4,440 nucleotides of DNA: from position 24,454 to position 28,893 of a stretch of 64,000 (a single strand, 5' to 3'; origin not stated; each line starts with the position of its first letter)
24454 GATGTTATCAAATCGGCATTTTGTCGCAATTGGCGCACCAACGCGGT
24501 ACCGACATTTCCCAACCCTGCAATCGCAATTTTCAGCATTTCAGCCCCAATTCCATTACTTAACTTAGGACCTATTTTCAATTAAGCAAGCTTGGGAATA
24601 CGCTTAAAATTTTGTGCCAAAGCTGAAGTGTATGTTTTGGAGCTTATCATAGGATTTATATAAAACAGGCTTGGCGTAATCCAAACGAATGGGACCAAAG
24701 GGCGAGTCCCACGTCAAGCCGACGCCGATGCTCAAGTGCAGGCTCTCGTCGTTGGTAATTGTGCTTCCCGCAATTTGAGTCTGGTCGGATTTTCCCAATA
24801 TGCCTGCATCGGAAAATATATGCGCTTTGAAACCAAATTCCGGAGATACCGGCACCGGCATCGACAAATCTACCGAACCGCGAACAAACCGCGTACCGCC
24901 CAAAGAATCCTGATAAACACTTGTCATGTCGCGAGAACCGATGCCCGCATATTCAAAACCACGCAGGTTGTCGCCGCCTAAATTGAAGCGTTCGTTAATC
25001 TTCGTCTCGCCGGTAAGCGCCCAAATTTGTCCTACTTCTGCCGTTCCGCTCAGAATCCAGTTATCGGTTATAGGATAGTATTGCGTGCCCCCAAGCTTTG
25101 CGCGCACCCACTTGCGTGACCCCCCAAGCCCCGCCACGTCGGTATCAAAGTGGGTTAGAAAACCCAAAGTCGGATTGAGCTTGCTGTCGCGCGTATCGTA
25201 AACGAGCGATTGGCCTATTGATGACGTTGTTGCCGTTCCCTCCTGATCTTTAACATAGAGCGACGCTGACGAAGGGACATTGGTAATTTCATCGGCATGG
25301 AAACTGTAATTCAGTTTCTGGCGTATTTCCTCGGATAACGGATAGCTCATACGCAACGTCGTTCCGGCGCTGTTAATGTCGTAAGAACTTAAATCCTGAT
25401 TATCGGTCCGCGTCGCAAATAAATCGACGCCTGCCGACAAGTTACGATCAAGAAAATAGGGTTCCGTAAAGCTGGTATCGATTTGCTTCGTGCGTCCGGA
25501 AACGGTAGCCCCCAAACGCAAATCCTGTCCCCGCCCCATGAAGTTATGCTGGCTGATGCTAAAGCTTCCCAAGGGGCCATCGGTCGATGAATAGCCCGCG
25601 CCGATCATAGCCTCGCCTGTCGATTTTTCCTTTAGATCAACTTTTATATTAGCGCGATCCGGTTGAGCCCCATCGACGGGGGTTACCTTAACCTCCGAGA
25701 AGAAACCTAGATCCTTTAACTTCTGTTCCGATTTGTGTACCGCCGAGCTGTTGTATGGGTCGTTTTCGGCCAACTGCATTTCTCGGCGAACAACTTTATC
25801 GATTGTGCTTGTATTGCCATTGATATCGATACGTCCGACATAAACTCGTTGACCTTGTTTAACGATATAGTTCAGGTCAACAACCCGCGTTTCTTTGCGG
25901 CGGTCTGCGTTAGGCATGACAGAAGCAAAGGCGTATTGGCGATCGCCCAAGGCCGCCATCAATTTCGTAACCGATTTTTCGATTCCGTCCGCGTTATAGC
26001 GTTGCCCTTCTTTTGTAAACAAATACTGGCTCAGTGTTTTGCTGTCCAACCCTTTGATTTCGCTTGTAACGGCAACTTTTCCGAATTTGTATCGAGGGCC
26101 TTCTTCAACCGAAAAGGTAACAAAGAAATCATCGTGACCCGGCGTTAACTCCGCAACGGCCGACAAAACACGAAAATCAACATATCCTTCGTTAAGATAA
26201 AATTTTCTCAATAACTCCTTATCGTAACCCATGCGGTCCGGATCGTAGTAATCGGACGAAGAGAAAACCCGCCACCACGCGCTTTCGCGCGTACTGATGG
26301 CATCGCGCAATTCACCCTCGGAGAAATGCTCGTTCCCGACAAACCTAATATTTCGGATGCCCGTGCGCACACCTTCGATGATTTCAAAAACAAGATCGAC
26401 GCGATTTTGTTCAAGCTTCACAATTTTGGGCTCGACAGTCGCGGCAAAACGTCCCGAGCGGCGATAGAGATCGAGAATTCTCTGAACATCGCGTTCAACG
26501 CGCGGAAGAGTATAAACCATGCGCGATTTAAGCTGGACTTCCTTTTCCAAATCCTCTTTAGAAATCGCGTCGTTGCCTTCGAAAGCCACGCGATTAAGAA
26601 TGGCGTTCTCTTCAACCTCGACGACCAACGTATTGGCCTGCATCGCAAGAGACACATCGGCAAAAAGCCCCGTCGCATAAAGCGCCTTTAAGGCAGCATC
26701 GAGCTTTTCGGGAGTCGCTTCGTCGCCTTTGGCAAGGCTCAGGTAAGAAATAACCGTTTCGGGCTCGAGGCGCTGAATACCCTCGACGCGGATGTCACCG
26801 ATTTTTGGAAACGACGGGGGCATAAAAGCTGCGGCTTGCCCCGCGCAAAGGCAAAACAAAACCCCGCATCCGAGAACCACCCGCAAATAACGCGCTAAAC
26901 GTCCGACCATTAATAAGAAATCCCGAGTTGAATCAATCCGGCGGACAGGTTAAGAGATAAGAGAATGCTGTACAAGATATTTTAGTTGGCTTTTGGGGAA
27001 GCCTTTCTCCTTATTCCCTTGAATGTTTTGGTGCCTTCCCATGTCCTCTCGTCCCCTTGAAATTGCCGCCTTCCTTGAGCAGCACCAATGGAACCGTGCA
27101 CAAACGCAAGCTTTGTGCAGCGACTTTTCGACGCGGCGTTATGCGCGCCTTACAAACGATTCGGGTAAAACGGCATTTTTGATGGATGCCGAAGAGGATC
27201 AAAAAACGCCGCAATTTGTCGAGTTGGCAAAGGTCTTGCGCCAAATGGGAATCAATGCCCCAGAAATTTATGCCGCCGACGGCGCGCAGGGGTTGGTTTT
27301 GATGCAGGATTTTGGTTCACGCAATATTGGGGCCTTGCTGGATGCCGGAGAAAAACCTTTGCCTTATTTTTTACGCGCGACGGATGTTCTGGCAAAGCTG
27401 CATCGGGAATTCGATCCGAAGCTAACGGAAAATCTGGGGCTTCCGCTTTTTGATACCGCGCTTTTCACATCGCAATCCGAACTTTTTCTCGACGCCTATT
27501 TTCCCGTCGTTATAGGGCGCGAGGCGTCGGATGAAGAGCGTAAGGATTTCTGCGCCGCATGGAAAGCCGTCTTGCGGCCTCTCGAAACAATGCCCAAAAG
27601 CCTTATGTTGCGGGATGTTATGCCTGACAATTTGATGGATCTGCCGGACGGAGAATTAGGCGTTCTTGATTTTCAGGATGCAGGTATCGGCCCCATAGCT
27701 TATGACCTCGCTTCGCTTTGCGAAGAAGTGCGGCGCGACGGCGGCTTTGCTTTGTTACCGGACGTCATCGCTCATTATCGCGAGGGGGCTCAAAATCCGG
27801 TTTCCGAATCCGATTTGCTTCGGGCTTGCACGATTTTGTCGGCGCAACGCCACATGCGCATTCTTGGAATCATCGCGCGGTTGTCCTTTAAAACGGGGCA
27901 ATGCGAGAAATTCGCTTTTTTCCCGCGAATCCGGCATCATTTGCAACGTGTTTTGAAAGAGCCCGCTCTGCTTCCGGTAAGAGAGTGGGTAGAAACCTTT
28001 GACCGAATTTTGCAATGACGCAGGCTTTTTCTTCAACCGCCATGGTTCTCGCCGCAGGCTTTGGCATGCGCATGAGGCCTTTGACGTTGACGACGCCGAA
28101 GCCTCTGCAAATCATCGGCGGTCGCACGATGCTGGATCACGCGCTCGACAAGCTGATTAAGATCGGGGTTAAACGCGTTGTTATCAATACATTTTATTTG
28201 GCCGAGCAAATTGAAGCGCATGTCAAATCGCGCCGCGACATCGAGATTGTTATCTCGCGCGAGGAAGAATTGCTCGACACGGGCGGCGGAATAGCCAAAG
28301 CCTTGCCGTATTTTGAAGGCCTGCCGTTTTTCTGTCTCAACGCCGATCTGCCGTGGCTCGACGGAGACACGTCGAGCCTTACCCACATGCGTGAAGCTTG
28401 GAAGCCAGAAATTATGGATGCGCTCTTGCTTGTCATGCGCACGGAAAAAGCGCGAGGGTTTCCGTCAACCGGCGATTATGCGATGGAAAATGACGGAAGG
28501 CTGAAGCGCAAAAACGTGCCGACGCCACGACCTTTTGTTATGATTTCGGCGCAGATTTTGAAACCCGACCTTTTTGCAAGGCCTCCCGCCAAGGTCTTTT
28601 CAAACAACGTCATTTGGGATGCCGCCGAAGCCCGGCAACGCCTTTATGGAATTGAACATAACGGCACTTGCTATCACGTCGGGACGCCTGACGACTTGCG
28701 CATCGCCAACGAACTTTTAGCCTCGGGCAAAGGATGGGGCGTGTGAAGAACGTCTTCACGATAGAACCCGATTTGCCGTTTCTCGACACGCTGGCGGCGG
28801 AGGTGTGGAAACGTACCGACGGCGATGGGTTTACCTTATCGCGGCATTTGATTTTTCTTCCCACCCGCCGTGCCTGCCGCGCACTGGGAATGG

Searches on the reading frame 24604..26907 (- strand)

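Call 46: search_protein_families(library=pfam, proteins=[window:24604-26907:-], max_evalue=0.00001)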
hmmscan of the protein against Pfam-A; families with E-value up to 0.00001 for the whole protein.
window:24604-26907:- (767 aa): 3 families
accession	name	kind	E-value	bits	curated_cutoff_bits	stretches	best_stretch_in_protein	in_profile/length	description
PF01103.29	Omp85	-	3.3e-70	237.6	24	1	455-767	1-325/325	Omp85 superfamily domain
PF07244.20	POTRA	-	1.5e-67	224.7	21.3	5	104-179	3-79/79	Surface antigen variable number repeat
PF08478.15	POTRA_1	-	5.7e-08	33.4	23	0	359-409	5-55/69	POTRA domain, FtsQ-type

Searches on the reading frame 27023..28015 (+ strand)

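Call 96: search_protein_families(library=pfam, proteins=[window:27023-28015:+], max_evalue=0.00001)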
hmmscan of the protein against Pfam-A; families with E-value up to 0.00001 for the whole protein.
window:27023-28015:+ (331 aa): 1 family
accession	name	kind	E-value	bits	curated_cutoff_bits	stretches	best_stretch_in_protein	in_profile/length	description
PF01636.29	APH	-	9.8e-21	75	23.2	1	31-253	5-230/239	Phosphotransferase enzyme family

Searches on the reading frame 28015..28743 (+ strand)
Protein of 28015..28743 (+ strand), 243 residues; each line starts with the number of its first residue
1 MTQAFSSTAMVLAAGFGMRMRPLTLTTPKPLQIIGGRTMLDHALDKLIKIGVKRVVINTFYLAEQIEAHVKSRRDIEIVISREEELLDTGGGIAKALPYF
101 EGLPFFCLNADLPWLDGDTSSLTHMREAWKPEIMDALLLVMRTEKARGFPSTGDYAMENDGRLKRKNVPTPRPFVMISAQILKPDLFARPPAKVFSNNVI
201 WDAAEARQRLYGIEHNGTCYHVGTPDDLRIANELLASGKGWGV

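Call 96: search_protein_families(library=pfam, proteins=[window:28015-28743:+], max_evalue=0.00001)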
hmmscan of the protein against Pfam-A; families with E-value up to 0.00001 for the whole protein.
window:28015-28743:+ (243 aa): 2 families
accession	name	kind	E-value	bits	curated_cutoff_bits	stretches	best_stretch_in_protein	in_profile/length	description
PF12804.13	NTP_transf_3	-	2.1e-15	57.7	27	1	9-149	1-129/160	MobA-like NTP transferase domain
PF00483.29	NTP_transferase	-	2.3e-14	54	21.2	1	9-149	2-146/245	Nucleotidyl transferase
